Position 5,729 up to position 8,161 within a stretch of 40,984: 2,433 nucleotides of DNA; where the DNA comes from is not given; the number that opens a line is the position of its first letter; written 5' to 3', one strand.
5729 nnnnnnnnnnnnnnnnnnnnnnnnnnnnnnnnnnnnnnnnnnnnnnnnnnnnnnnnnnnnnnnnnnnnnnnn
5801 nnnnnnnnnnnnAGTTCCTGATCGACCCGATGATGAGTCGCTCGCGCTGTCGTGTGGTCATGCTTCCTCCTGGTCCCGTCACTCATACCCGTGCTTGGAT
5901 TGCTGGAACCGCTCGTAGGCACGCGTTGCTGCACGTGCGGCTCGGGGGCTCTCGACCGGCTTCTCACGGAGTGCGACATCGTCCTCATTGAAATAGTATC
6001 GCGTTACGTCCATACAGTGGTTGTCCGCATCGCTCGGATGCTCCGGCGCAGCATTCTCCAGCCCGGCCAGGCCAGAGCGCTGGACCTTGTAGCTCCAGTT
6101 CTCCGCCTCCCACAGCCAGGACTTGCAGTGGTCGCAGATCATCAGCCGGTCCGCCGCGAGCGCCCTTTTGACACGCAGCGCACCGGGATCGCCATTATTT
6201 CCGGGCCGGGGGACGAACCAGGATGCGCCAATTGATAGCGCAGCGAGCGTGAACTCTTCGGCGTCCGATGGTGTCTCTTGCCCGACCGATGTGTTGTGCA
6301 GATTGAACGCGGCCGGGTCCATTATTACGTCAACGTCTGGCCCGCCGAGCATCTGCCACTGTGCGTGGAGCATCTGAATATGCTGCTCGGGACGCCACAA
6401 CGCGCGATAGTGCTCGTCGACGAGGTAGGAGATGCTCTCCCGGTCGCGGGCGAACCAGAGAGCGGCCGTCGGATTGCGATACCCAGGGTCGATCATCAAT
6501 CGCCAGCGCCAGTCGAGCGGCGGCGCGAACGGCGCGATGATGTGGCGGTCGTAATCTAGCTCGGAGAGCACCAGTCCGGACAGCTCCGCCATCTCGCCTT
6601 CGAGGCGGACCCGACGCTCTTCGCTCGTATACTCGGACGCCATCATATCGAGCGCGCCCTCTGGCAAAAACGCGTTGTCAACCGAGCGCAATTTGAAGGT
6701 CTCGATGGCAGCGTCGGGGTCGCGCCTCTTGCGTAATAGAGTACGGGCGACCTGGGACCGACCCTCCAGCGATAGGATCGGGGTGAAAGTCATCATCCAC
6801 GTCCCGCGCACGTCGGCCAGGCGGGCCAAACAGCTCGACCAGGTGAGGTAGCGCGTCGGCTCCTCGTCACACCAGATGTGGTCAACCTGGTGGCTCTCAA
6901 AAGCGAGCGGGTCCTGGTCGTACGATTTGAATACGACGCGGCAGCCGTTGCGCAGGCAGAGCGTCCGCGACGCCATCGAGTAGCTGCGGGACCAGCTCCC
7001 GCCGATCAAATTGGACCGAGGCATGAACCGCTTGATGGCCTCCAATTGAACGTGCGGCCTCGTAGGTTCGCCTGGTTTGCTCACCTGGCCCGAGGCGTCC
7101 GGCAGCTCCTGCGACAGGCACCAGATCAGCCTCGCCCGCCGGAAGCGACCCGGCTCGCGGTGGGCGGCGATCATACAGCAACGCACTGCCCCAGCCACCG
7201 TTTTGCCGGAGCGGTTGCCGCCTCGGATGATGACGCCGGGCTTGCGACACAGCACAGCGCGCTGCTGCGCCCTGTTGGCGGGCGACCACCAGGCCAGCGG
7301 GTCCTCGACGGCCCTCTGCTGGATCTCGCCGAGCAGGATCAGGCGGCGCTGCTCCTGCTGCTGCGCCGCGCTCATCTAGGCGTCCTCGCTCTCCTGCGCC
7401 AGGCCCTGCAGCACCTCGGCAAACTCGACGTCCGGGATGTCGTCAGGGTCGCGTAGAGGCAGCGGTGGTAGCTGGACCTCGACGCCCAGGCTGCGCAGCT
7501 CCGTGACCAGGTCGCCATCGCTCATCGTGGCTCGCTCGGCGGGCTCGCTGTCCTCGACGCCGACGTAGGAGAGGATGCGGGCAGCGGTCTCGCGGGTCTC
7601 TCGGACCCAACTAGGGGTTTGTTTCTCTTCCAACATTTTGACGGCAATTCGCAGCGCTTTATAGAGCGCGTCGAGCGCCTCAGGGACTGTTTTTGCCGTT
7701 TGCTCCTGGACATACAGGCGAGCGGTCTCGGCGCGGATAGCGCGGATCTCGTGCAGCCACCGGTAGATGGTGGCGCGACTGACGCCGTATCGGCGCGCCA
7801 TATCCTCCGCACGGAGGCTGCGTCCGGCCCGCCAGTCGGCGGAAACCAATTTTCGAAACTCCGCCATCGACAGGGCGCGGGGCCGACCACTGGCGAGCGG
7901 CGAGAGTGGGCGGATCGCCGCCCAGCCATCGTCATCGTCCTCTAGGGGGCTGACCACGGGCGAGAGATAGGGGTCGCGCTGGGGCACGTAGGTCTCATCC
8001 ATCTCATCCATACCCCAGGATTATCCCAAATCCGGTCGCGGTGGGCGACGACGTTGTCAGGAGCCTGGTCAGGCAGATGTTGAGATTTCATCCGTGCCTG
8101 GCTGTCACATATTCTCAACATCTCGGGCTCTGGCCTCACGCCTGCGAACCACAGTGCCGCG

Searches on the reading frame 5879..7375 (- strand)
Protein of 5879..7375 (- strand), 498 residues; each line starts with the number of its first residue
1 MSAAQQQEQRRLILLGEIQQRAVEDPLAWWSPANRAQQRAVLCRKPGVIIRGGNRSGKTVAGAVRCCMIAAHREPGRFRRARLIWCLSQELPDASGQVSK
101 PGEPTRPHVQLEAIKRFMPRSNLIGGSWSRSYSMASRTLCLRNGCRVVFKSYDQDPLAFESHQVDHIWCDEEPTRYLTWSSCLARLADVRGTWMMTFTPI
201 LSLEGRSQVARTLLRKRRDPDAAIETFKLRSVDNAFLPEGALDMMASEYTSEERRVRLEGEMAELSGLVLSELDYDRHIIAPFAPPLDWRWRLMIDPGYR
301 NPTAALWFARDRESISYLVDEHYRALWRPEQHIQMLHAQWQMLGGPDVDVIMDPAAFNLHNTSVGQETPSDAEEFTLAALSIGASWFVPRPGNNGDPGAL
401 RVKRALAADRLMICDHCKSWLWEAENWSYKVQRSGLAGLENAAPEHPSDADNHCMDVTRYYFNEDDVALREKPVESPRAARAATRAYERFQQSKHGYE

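Call 56: search_protein_families(library=phrogs, proteins=[window:5879-7375:-], max_evalue=0.001)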
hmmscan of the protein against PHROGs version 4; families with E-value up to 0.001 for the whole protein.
window:5879-7375:- (498 aa): 4 families
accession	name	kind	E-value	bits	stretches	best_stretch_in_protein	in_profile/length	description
phrog_2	-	head and packaging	7.8e-24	85.4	1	30-476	264-601/807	terminase large subunit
phrog_5653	-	head and packaging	4.1e-09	37.4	1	265-468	6-183/199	terminase large subunit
phrog_6672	-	head and packaging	0.00023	21.7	1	408-463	77-127/145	terminase large subunit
phrog_31467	-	unknown function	0.00033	21.2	0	146-201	168-222/261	-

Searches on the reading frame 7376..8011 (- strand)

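Call 56: search_protein_families(library=phrogs, proteins=[window:7376-8011:-], max_evalue=0.001)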
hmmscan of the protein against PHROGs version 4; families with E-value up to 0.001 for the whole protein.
window:7376-8011:- (211 aa): 1 family
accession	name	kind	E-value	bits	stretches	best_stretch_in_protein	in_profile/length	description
phrog_66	-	integration and excision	0.00081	20.1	1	65-118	93-145/412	excisionase and transcriptional regulator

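Call 86: search_protein_families(library=pfam, proteins=[window:7376-8011:-], max_evalue=0.01)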
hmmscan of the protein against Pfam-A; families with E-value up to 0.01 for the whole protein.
window:7376-8011:- (211 aa): 11 families
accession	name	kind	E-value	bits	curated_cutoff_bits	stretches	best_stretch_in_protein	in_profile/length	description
PF02796.21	HTH_7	-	1.5e-05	25.5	23.8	1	42-87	1-43/45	Helix-turn-helix domain of resolvase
PF13551.12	HTH_29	-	0.00011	22.7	28.1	1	61-95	9-42/64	Winged helix-turn helix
PF01381.28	HTH_3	-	0.00015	22.2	23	1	61-99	5-43/55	Helix-turn-helix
PF13518.12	HTH_28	-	0.00029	21.3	25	1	60-91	9-38/52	Helix-turn-helix domain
PF12728.13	HTH_17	-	0.00057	20.5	27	1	66-88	2-24/51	Helix-turn-helix domain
PF13022.12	HTH_Tnp_1_2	-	0.00061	20.3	27.9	1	65-121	26-76/122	Helix-turn-helix of insertion element transposase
PF13384.12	HTH_23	-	0.0011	19.2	24.6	1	70-88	22-40/50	Homeodomain-like domain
PF08279.18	HTH_11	-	0.0025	18.1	25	1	66-92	16-42/55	HTH domain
PF13613.12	HTH_Tnp_4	-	0.0034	17.4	27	1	69-94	23-48/53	Helix-turn-helix of DDE superfamily endonuclease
PF15943.11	YdaS_toxin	-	0.0036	17.5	30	1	70-97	13-40/65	Bacterial toxin YdaS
PF13443.12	HTH_26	-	0.0065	17.1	22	0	64-96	9-42/63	Cro/C1-type HTH DNA-binding domain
